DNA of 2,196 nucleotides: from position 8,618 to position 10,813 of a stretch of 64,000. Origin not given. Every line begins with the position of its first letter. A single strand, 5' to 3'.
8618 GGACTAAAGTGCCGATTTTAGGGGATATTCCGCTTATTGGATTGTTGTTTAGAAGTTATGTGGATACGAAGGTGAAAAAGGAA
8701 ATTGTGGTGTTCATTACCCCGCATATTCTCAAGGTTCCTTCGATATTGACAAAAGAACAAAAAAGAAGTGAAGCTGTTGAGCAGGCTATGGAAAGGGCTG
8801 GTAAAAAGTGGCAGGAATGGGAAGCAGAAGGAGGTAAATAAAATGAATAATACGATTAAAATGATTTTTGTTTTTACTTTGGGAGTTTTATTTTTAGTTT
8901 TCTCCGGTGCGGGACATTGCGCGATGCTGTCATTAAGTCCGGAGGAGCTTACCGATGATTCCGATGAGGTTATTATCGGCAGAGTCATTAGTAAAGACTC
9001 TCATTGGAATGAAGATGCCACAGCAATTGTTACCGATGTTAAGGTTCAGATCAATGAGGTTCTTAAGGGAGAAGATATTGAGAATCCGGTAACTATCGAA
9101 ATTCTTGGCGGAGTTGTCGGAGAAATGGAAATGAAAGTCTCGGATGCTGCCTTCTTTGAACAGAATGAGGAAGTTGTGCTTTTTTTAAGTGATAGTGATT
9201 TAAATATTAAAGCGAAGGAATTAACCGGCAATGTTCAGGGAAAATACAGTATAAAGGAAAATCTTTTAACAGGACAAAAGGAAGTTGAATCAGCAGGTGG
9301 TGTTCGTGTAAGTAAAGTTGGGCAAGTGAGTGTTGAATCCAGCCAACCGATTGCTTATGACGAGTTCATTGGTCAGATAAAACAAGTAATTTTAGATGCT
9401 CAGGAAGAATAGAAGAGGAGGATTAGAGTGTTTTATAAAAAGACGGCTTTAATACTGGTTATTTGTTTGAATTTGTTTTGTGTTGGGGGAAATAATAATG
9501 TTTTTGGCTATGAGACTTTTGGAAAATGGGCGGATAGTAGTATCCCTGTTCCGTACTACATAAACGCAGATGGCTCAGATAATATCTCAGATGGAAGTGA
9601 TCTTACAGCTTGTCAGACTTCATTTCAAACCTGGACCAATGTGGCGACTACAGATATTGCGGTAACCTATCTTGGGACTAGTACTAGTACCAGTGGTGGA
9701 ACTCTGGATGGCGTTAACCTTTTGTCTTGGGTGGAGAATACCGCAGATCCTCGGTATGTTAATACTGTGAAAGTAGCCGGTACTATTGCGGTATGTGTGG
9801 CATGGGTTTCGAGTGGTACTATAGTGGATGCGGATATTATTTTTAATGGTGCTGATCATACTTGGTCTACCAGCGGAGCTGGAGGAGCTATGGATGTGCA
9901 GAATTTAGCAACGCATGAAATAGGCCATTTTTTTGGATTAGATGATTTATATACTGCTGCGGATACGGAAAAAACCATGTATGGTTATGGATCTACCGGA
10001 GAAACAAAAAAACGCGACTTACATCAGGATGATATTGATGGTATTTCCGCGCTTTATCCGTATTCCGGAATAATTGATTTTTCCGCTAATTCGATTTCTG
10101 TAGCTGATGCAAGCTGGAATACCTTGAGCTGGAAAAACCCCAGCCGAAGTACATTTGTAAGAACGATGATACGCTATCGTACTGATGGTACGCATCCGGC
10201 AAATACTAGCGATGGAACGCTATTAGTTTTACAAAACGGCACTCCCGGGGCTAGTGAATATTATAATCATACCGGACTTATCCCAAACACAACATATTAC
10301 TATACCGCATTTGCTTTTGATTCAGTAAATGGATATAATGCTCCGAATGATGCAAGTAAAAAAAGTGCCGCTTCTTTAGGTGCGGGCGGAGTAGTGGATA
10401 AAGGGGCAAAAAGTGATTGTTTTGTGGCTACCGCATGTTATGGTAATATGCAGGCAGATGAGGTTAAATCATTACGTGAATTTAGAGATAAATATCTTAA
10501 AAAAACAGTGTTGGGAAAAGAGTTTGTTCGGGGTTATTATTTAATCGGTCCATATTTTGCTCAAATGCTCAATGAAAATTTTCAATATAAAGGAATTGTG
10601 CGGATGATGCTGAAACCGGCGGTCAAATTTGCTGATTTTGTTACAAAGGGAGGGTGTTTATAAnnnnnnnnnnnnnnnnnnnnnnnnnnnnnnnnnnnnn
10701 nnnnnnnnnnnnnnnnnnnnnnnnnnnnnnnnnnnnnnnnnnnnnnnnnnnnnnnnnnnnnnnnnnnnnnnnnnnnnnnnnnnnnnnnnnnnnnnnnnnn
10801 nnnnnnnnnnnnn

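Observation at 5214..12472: Secretin-centred cluster without pilins or ATPase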

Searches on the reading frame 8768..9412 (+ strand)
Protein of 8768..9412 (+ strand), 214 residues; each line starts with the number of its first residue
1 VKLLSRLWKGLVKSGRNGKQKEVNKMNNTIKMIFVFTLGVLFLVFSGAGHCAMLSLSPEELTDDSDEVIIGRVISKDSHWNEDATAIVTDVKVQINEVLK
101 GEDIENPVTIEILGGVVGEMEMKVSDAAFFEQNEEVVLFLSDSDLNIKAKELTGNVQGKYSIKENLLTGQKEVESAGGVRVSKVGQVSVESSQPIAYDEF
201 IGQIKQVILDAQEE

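Call 4: search_protein_families(library=pfam, proteins=[window:8768-9412:+], max_evalue=1)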
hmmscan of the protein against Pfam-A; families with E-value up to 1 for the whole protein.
window:8768-9412:+ (214 aa): 0 families

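Call 5: search_protein_families(library=ncbifam, proteins=[window:8768-9412:+], max_evalue=1)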
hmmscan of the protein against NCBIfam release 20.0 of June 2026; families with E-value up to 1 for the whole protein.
window:8768-9412:+ (214 aa): 1 family
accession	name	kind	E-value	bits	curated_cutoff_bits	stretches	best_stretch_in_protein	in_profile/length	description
NF058554.1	BT_3328_fam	equivalog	0.025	12.8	1100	1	116-201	473-554/840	BT3328 family hyaluronic acid endo-lyase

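Call 69: search_solved_structures(query=window:8843-9412:+, max_evalue=10)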
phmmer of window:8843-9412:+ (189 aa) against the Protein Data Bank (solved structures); distinct sequences matched with E-value up to 10: 1.
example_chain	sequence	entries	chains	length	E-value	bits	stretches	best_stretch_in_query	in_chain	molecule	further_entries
2kif_A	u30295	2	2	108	0.78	13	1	130-166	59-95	O6-methylguanine-DNA methyltransferase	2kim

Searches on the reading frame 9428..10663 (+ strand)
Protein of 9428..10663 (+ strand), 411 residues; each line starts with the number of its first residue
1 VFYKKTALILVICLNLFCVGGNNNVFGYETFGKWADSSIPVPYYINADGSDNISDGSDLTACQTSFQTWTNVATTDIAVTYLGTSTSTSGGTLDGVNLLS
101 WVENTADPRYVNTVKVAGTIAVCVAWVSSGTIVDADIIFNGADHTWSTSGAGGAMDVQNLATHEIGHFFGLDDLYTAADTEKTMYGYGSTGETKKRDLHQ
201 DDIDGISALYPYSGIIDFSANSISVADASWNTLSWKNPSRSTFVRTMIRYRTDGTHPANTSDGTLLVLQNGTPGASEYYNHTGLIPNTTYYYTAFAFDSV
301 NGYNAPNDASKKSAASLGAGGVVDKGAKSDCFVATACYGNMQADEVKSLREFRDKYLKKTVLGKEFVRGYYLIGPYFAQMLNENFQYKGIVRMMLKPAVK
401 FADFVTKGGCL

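Call 4: search_protein_families(library=pfam, proteins=[window:9428-10663:+], max_evalue=1)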
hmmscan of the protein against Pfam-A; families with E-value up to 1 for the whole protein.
window:9428-10663:+ (411 aa): 5 families
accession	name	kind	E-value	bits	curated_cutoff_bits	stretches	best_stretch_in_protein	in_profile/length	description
PF00413.30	Peptidase_M10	-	8.4e-10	39.2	24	1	130-210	81-158/159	Matrixin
PF16656.11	Pur_ac_phosph_N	-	0.0012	19.8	30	1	231-294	15-78/93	Purple acid Phosphatase, N-terminal domain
PF00041.27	fn3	-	0.0036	17.9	25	1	228-298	13-70/84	Fibronectin type III domain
PF06262.17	Zincin_1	-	0.044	14.2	22.4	1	137-173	53-89/97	Zincin-like metallopeptidase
PF13582.12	Reprolysin_3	-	0.072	14.1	22.4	1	124-171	80-120/123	Metallo-peptidase family M12B Reprolysin-like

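Call 5: search_protein_families(library=ncbifam, proteins=[window:9428-10663:+], max_evalue=1)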
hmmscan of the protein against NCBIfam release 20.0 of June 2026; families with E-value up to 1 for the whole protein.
window:9428-10663:+ (411 aa): 5 families
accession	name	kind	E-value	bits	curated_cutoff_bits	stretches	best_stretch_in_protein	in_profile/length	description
NF041770.1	CFI_box_CTERM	domain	9.7e-22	76.6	40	1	331-399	1-69/69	CFI-box-CTERM domain-containing protein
NF041905.1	MXAN_2677_2678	equivalog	2.3e-18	66.2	250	2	126-212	142-236/283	myxosortase-dependent metalloprotease, MXAN_2677/MXAN_2678 family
NF038122.1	metallo_LGF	subfamily_domain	6.6e-05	23.1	80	1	67-180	53-166/274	NF038122 family metalloprotease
NF041938.1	RSIGE_not_HEIGH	exception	0.0011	18.3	375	1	154-212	185-240/325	MYXO-CTERM-anchored inactivated metalloprotease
TIGR03296.1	M6dom_TIGR03296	domain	0.013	15.5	110.8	1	158-189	167-206/286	M6 family metalloprotease domain-containing protein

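Call 21: find_homologous_proteins(query=window:9428-10663:+, max_evalue=0.001)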
Query window:9428-10663:+ (411 aa): 379 proteins with E <= 0.001 among 6638 candidates; the best 120 are listed.
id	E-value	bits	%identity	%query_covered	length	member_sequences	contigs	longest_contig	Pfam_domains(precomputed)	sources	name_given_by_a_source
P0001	1.4e-278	941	100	100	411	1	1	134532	PF00413.31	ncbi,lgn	ncbi:MAG: CFI-box-CTERM domain-containing protein [Candidatus Omnitrophota bacterium]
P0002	1.8e-135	470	55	98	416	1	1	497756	PF00413.31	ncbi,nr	ncbi:MAG: matrixin family metalloprotease [PVC group bacterium]|nr:matrixin family metalloprotease [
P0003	1.6e-123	431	53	91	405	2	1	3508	PF00413.31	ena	-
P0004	1.1e-116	408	50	92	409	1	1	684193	PF00413.31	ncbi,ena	-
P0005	7.5e-99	350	45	92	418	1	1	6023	PF00413.31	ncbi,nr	ncbi:MAG: matrixin family metalloprotease [Candidatus Omnitrophica bacterium]|nr:matrixin family met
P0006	5.2e-45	172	39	48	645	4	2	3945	PF12671.14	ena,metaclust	metaclust:\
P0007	3.9e-44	169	40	41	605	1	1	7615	-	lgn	-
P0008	2.6e-43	167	43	50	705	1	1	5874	PF07495.20,PF00413.31,PF22352.3,PF19077.7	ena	-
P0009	3.8e-41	159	49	47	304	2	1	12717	PF00413.31,PF13860.13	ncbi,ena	-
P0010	1.3e-39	154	39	68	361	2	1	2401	PF00413.31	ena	-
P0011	1.4e-39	154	44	51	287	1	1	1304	PF00413.31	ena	-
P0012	5.1e-39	152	50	43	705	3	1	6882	PF00413.31,PF13860.13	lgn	-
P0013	5.7e-39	152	42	55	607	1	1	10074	PF00413.31,PF13860.13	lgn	-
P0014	7.4e-39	152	49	44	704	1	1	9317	PF00413.31,PF19077.7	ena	-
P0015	8.8e-39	152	40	54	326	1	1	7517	PF00413.31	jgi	jgi:hypothetical protein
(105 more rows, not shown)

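Call 37: find_encoding_contigs(protein=P0007, flank=10000, max_places=3)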
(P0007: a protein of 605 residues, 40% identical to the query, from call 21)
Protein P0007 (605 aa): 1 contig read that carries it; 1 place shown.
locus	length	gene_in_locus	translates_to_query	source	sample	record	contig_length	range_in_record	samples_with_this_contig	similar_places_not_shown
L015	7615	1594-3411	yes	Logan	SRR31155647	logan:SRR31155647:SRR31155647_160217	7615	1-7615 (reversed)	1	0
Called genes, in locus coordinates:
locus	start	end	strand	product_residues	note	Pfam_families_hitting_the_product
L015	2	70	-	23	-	?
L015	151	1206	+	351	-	PF02985:HEAT (faint), PF13646:HEAT_2 (faint)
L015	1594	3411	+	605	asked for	-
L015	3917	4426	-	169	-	-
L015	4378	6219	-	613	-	-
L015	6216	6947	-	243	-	-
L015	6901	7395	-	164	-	PF18935:DUF5683 (weak)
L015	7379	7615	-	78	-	?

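Call 38: find_encoding_contigs(protein=P0004, flank=10000, max_places=3)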
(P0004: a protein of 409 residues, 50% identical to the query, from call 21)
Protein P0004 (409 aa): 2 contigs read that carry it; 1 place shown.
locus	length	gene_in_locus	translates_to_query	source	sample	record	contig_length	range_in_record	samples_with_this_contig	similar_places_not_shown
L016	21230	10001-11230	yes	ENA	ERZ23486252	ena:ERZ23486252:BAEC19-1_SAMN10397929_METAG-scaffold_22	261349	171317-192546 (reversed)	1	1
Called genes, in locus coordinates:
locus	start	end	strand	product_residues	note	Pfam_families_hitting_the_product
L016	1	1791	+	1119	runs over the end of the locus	-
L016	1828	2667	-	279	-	PF02401:LYTB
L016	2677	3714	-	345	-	PF00348:polyprenyl_synt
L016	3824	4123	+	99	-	PF02575:YbaB_DNA_bd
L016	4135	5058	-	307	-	PF00990:GGDEF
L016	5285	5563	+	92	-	PF00708:Acylphosphatase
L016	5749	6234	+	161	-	-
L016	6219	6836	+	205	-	PF00753:Lactamase_B, PF23023:Anti-Pycsar_Apyc1 (weak), PF19583:ODP (weak), PF12706:Lactamase_B_2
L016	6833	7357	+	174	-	PF04350:PilO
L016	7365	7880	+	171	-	PF11356:T2SSC (weak)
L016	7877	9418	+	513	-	PF07660:STN (weak), PF03958:Secretin_N, PF00263:Secretin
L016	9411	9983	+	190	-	-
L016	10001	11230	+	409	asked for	PF00413:Peptidase_M10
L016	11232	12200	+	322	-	PF13729:TraF_2 (faint)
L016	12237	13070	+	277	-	-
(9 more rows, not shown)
